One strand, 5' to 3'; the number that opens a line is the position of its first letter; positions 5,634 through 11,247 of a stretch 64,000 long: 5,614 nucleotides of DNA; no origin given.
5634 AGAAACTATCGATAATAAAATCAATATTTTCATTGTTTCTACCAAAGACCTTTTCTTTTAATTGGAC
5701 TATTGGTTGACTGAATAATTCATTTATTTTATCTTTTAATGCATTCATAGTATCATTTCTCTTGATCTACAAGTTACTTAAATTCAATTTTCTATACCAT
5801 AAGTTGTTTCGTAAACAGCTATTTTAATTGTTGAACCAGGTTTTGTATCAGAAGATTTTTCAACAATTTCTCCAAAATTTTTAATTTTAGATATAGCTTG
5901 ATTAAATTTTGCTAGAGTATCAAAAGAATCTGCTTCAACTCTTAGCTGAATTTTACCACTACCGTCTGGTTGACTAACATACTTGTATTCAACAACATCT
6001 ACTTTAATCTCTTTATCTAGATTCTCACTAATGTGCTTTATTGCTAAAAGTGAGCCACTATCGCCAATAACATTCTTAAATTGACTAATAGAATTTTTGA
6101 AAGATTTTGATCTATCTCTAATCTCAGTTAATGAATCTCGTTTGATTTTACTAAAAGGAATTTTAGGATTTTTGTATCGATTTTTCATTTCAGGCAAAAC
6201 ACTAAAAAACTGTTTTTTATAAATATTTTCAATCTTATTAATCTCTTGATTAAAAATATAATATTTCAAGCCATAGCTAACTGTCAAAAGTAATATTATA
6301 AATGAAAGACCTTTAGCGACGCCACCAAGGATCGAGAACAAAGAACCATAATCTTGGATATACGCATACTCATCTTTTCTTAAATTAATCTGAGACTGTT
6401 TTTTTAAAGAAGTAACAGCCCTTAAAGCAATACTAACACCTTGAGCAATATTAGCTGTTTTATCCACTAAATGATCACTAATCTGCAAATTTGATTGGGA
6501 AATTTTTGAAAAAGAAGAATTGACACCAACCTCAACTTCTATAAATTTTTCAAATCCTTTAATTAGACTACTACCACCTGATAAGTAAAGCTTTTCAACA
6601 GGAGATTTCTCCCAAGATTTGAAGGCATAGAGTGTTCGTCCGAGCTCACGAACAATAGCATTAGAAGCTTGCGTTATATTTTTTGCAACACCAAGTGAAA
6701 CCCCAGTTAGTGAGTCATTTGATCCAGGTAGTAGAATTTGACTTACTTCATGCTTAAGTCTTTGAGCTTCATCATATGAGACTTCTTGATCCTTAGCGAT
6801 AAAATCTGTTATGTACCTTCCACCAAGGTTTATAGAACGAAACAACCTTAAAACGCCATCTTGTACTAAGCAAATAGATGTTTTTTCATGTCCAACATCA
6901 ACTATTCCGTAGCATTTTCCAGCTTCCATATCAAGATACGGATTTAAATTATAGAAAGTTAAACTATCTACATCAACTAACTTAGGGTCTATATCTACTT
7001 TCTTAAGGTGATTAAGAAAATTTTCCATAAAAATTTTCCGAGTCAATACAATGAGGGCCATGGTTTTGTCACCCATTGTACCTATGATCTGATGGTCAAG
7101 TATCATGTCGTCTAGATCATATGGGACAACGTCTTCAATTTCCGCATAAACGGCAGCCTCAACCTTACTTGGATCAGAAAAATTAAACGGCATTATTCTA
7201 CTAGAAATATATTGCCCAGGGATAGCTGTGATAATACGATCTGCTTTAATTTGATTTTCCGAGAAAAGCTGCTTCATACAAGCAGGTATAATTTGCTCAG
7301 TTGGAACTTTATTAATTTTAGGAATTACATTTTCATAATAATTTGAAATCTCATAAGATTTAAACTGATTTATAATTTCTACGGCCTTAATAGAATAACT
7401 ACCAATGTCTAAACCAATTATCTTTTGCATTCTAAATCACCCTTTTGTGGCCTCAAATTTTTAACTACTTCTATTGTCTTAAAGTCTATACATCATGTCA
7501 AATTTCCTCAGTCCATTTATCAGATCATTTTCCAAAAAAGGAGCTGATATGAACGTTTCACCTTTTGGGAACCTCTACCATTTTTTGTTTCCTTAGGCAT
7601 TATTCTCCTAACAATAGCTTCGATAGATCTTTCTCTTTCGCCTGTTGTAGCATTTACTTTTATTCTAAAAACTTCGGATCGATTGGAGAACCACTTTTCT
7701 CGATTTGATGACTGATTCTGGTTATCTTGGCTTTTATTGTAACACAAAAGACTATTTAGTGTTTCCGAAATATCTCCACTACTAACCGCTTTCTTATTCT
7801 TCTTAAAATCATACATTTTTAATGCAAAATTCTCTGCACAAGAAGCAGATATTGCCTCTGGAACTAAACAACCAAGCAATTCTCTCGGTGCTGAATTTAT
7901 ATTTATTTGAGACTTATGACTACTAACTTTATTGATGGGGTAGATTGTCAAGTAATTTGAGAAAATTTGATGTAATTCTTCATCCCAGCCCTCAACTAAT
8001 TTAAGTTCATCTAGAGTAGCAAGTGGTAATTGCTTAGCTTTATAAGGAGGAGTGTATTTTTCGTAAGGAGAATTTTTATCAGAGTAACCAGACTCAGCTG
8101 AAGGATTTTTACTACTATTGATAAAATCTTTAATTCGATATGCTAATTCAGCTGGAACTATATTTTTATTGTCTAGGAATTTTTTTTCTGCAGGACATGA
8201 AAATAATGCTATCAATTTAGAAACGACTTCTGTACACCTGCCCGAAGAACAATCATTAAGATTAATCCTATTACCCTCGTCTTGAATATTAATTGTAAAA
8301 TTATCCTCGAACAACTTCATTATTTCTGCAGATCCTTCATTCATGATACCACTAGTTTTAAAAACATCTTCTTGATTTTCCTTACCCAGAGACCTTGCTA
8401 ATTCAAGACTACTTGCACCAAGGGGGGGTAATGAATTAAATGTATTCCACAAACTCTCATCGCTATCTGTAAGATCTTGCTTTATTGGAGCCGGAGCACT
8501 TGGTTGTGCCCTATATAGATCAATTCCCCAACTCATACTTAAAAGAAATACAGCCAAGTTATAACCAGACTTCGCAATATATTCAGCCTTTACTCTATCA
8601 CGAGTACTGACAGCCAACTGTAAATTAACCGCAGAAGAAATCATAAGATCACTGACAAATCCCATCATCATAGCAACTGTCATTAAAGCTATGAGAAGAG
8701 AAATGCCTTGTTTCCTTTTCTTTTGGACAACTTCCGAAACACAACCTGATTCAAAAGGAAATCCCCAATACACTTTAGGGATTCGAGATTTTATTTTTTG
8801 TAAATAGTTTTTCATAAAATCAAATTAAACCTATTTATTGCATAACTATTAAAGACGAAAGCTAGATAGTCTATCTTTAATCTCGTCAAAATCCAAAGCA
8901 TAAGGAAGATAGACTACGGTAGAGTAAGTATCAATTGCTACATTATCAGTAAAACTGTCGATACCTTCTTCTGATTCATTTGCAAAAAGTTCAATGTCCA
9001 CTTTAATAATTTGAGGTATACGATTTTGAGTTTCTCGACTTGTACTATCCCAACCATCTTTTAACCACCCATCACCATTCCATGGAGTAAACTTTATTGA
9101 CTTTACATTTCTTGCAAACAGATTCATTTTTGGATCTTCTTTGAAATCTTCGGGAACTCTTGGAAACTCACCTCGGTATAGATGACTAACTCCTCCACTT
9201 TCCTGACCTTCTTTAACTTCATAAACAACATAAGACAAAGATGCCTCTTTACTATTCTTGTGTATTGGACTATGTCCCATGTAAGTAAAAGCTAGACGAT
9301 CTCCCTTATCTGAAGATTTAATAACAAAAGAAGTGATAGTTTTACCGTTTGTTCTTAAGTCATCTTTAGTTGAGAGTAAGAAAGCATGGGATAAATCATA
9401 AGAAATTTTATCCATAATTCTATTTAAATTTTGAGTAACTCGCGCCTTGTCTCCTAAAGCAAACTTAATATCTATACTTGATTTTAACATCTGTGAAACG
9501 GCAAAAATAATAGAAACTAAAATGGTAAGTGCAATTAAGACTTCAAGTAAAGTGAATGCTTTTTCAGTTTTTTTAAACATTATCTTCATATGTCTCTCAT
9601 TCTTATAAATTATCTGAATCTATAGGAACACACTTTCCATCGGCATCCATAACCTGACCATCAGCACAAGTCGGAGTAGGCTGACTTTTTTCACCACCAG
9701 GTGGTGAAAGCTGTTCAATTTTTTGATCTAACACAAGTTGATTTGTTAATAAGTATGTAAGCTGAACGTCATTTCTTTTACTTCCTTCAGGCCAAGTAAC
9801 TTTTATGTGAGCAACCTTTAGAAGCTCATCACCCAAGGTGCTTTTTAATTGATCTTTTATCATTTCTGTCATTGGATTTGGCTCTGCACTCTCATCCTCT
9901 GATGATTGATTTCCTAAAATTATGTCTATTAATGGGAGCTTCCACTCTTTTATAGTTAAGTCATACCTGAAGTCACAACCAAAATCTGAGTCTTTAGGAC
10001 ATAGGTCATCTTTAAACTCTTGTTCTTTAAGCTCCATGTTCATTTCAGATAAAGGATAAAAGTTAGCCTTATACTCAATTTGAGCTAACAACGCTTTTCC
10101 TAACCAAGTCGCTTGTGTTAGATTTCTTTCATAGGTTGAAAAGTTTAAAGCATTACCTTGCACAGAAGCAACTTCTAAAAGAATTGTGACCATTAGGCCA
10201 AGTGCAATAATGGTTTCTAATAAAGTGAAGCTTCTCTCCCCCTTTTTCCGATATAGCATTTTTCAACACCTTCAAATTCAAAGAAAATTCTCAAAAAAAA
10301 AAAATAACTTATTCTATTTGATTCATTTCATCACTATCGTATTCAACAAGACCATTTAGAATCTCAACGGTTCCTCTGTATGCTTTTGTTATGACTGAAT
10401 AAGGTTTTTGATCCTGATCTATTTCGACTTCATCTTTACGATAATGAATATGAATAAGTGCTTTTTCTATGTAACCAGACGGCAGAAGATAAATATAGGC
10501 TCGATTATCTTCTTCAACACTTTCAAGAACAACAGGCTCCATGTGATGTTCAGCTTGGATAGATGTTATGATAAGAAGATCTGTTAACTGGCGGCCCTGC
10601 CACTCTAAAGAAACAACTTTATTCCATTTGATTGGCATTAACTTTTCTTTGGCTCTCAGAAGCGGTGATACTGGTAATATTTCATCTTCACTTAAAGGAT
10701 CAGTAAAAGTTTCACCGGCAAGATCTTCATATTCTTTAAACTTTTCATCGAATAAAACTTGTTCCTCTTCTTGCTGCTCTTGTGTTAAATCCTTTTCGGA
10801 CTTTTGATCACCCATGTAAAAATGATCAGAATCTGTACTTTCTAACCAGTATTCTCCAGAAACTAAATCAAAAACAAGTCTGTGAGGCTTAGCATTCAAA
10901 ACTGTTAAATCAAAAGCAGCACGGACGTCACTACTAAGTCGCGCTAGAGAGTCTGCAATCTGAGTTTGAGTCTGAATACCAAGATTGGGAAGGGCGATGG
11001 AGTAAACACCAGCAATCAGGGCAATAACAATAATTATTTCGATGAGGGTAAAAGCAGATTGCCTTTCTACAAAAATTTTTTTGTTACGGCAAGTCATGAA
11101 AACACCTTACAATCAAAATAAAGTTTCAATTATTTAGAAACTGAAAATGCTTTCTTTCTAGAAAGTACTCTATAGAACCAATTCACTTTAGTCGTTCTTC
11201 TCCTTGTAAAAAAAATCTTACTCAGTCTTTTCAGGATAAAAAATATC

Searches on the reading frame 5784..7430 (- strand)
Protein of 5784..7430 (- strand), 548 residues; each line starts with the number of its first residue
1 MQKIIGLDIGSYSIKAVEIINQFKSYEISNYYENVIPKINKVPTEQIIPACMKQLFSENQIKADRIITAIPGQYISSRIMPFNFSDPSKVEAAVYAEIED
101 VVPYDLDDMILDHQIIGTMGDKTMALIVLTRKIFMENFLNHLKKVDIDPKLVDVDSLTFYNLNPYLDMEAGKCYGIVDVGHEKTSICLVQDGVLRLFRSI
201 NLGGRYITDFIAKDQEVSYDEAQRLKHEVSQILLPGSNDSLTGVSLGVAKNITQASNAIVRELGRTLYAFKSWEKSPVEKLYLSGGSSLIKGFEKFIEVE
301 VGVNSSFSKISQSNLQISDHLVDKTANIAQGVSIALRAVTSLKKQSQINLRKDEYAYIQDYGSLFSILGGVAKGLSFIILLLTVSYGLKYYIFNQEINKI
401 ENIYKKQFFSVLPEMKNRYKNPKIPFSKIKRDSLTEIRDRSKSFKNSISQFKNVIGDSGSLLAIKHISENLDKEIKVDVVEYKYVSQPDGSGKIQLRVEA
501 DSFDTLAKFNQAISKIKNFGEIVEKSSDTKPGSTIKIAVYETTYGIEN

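Call 8: search_protein_families(library=pfam, proteins=[window:5784-7430:-], max_evalue=0.01)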
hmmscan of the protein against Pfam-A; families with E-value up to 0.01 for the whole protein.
window:5784-7430:- (548 aa): 5 families
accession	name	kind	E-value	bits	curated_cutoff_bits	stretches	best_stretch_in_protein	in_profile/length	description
PF11104.14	PilM_2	-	1.6e-31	110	27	1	6-312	1-313/340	Type IV pilus assembly protein PilM;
PF14450.12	FtsA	-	1.2e-09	39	31.8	1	176-304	2-106/127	Cell division protein FtsA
PF25216.1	Volactin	-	0.00049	20.1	35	0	177-298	171-288/321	Volactin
PF00022.25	Actin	-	0.0058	15.7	27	0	176-213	146-185/410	Actin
PF06723.19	MreB_Mbl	-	0.0062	15.9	27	0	176-307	149-303/327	MreB/Mbl protein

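Call 49: search_protein_families(library=ncbifam, proteins=[window:5784-7430:-], max_evalue=0.01)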
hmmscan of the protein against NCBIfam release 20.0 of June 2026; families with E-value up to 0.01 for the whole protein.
window:5784-7430:- (548 aa): 5 families
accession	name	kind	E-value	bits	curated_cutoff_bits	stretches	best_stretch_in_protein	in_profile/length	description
TIGR01175.1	pilM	subfamily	5.8e-31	107.7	133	1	4-304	5-309/348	type IV pilus assembly protein PilM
NF045709.1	Amuc_1101_fam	equivalog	1.5e-22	80.2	650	1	37-341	44-352/608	Amuc_1101 family PilM-like pilus complex protein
NF011660.0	PRK15080.1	equivalog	8.2e-07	28.5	182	1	175-304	144-254/277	ethanolamine utilization protein EutJ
TIGR01174.1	ftsA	equivalog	1.2e-06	27.9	175.85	1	174-238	198-264/371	cell division protein FtsA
TIGR02529.1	EutJ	subfamily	7.9e-06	25.5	152.1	1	175-306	111-223/239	ethanolamine utilization protein EutJ family protein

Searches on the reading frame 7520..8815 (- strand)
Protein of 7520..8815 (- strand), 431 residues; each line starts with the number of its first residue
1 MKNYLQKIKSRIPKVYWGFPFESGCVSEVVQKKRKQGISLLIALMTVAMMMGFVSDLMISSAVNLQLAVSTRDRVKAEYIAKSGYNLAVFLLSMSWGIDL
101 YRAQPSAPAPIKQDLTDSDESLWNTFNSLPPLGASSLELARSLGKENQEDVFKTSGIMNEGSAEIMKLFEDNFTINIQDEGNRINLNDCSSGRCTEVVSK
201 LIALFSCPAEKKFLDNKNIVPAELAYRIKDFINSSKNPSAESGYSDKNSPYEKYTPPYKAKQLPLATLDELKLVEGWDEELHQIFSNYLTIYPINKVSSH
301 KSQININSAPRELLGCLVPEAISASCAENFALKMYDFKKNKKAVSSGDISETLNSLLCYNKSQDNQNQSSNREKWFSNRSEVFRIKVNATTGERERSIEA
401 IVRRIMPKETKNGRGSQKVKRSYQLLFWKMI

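Call 8: search_protein_families(library=pfam, proteins=[window:7520-8815:-], max_evalue=0.01)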
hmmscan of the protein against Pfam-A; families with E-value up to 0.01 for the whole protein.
window:7520-8815:- (431 aa): 2 families
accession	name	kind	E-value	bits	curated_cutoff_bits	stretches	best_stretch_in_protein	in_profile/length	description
PF21687.3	T2SSK_1st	-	2.8e-09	38.1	26.2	1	214-293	27-106/107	Type II secretion system (T2SS), protein K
PF22330.2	Rib_mS39_PPR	-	0.00016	21.9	27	1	331-410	102-179/194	Small ribosomal subunit protein mS39, PPR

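Call 49: search_protein_families(library=ncbifam, proteins=[window:7520-8815:-], max_evalue=0.01)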
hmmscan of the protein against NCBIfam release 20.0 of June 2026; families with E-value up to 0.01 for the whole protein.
window:7520-8815:- (431 aa): 1 family
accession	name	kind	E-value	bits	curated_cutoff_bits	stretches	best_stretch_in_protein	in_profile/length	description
NF037980.1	T2SS_GspK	equivalog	4.1e-29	102.1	130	2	150-404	68-296/307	type II secretion system minor pseudopilin GspK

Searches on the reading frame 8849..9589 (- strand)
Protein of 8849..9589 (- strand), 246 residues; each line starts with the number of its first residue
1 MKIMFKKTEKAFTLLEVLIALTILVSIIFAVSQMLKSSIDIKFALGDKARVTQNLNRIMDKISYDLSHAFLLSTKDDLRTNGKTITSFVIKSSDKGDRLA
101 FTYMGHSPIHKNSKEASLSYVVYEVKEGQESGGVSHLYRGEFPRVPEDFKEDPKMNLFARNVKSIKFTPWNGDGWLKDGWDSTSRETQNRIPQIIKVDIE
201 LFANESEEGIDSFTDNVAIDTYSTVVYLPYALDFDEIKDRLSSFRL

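Call 4: search_protein_families(library=pfam, proteins=[window:8849-9589:-], max_evalue=0.01)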
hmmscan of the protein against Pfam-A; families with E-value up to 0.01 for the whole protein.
window:8849-9589:- (246 aa): 2 families
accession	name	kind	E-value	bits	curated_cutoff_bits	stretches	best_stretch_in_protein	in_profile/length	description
PF11612.13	T2SSJ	-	1.1e-07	32.7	28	1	65-201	4-130/140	Type II secretion system (T2SS), protein J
PF07963.17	N_methyl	-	5.7e-05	23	21.2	1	7-28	2-23/27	Prokaryotic N-terminal methylation motif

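Call 5: search_protein_families(library=ncbifam, proteins=[window:8849-9589:-], max_evalue=0.01)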
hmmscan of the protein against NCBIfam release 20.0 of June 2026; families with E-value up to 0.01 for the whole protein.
window:8849-9589:- (246 aa): 7 families
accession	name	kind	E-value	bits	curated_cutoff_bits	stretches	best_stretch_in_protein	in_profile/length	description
TIGR01711.1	gspJ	equivalog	2.1e-07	30.9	64.85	1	11-129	2-120/192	type II secretion system minor pseudopilin GspJ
NF041002.1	pilin_ComGF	equivalog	3.2e-05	24.2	80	1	9-68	1-58/139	competence type IV pilus minor pilin ComGF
NF041013.1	T4P_ComGE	equivalog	0.00023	21.2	49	1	9-32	3-26/83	competence type IV pilus minor pilin ComGE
TIGR02532.1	IV_pilin_GFxxxE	domain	0.0015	18.3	16.3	1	10-29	2-21/24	prepilin-type N-terminal cleavage/methylation domain-containing protein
TIGR01707.1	gspI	equivalog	0.003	18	44.35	1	12-51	2-41/101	type II secretion system minor pseudopilin GspI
TIGR02599.1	TIGR02599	subfamily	0.0037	16.6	256.5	1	11-74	1-64/361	Verru_Chthon cassette protein C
NF007848.0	PRK10557.1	equivalog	0.0038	16.6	120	1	4-69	5-70/192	prepilin peptidase-dependent protein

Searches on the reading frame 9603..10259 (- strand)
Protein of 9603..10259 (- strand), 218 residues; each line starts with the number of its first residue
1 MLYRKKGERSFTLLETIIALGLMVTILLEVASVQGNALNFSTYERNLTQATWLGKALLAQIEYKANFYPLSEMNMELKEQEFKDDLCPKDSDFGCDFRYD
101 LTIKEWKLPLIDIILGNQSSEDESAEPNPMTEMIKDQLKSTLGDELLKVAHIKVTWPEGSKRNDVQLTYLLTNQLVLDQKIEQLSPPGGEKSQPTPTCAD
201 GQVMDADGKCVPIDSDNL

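Call 4: search_protein_families(library=pfam, proteins=[window:9603-10259:-], max_evalue=0.01)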
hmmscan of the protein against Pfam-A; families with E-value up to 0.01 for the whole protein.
window:9603-10259:- (218 aa): 0 families

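Call 5: search_protein_families(library=ncbifam, proteins=[window:9603-10259:-], max_evalue=0.01)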
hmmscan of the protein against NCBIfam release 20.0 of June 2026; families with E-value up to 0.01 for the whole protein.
window:9603-10259:- (218 aa): 0 families

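Call 49: search_protein_families(library=ncbifam, proteins=[window:9603-10259:-], max_evalue=0.01)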
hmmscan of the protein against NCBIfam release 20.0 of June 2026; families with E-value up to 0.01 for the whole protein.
window:9603-10259:- (218 aa): 0 families

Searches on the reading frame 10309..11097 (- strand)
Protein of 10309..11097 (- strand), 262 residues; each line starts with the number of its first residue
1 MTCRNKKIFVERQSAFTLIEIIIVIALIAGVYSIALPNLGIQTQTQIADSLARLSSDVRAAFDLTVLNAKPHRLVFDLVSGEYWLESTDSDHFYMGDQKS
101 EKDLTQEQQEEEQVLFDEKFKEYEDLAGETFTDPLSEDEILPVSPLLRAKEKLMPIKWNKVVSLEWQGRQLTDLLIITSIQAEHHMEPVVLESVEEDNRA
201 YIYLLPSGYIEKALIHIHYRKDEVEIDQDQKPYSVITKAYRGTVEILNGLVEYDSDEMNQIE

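Call 4: search_protein_families(library=pfam, proteins=[window:10309-11097:-], max_evalue=0.01)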
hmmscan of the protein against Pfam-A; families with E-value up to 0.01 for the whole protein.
window:10309-11097:- (262 aa): 1 family
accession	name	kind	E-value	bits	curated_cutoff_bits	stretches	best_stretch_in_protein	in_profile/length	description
PF07963.17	N_methyl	-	0.00025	20.9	21.2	1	12-29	3-20/27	Prokaryotic N-terminal methylation motif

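Call 5: search_protein_families(library=ncbifam, proteins=[window:10309-11097:-], max_evalue=0.01)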
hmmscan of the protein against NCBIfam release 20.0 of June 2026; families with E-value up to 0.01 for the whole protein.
window:10309-11097:- (262 aa): 8 families
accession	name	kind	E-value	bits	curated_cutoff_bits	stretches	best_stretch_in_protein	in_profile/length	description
TIGR01708.2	typeII_sec_gspH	equivalog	1.4e-05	25.2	80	1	13-71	1-60/169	type II secretion system minor pseudopilin GspH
TIGR02532.1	IV_pilin_GFxxxE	domain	0.00027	20.7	16.3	1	13-35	1-23/24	prepilin-type N-terminal cleavage/methylation domain-containing protein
NF040999.1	pilin_ComGC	equivalog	0.00062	19.9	75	1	14-83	2-71/84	competence type IV pilus major pilin ComGC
NF041775.1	typeIV_PilA_Myxo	equivalog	0.00077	19.5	400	1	9-50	6-46/214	type IV pilin protein PilA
NF007862.0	PRK10574.1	equivalog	0.0015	18.6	138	1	11-41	2-32/145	prepilin peptidase-dependent pilin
NF040982.1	ComGD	equivalog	0.0016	18.8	70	1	13-118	1-105/139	competence type IV pilus minor pilin ComGD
TIGR02596.1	TIGR02596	subfamily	0.0024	18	70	1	16-64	1-50/196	Verru_Chthon cassette protein D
NF041013.1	T4P_ComGE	equivalog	0.0091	16.1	49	1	14-43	4-34/83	competence type IV pilus minor pilin ComGE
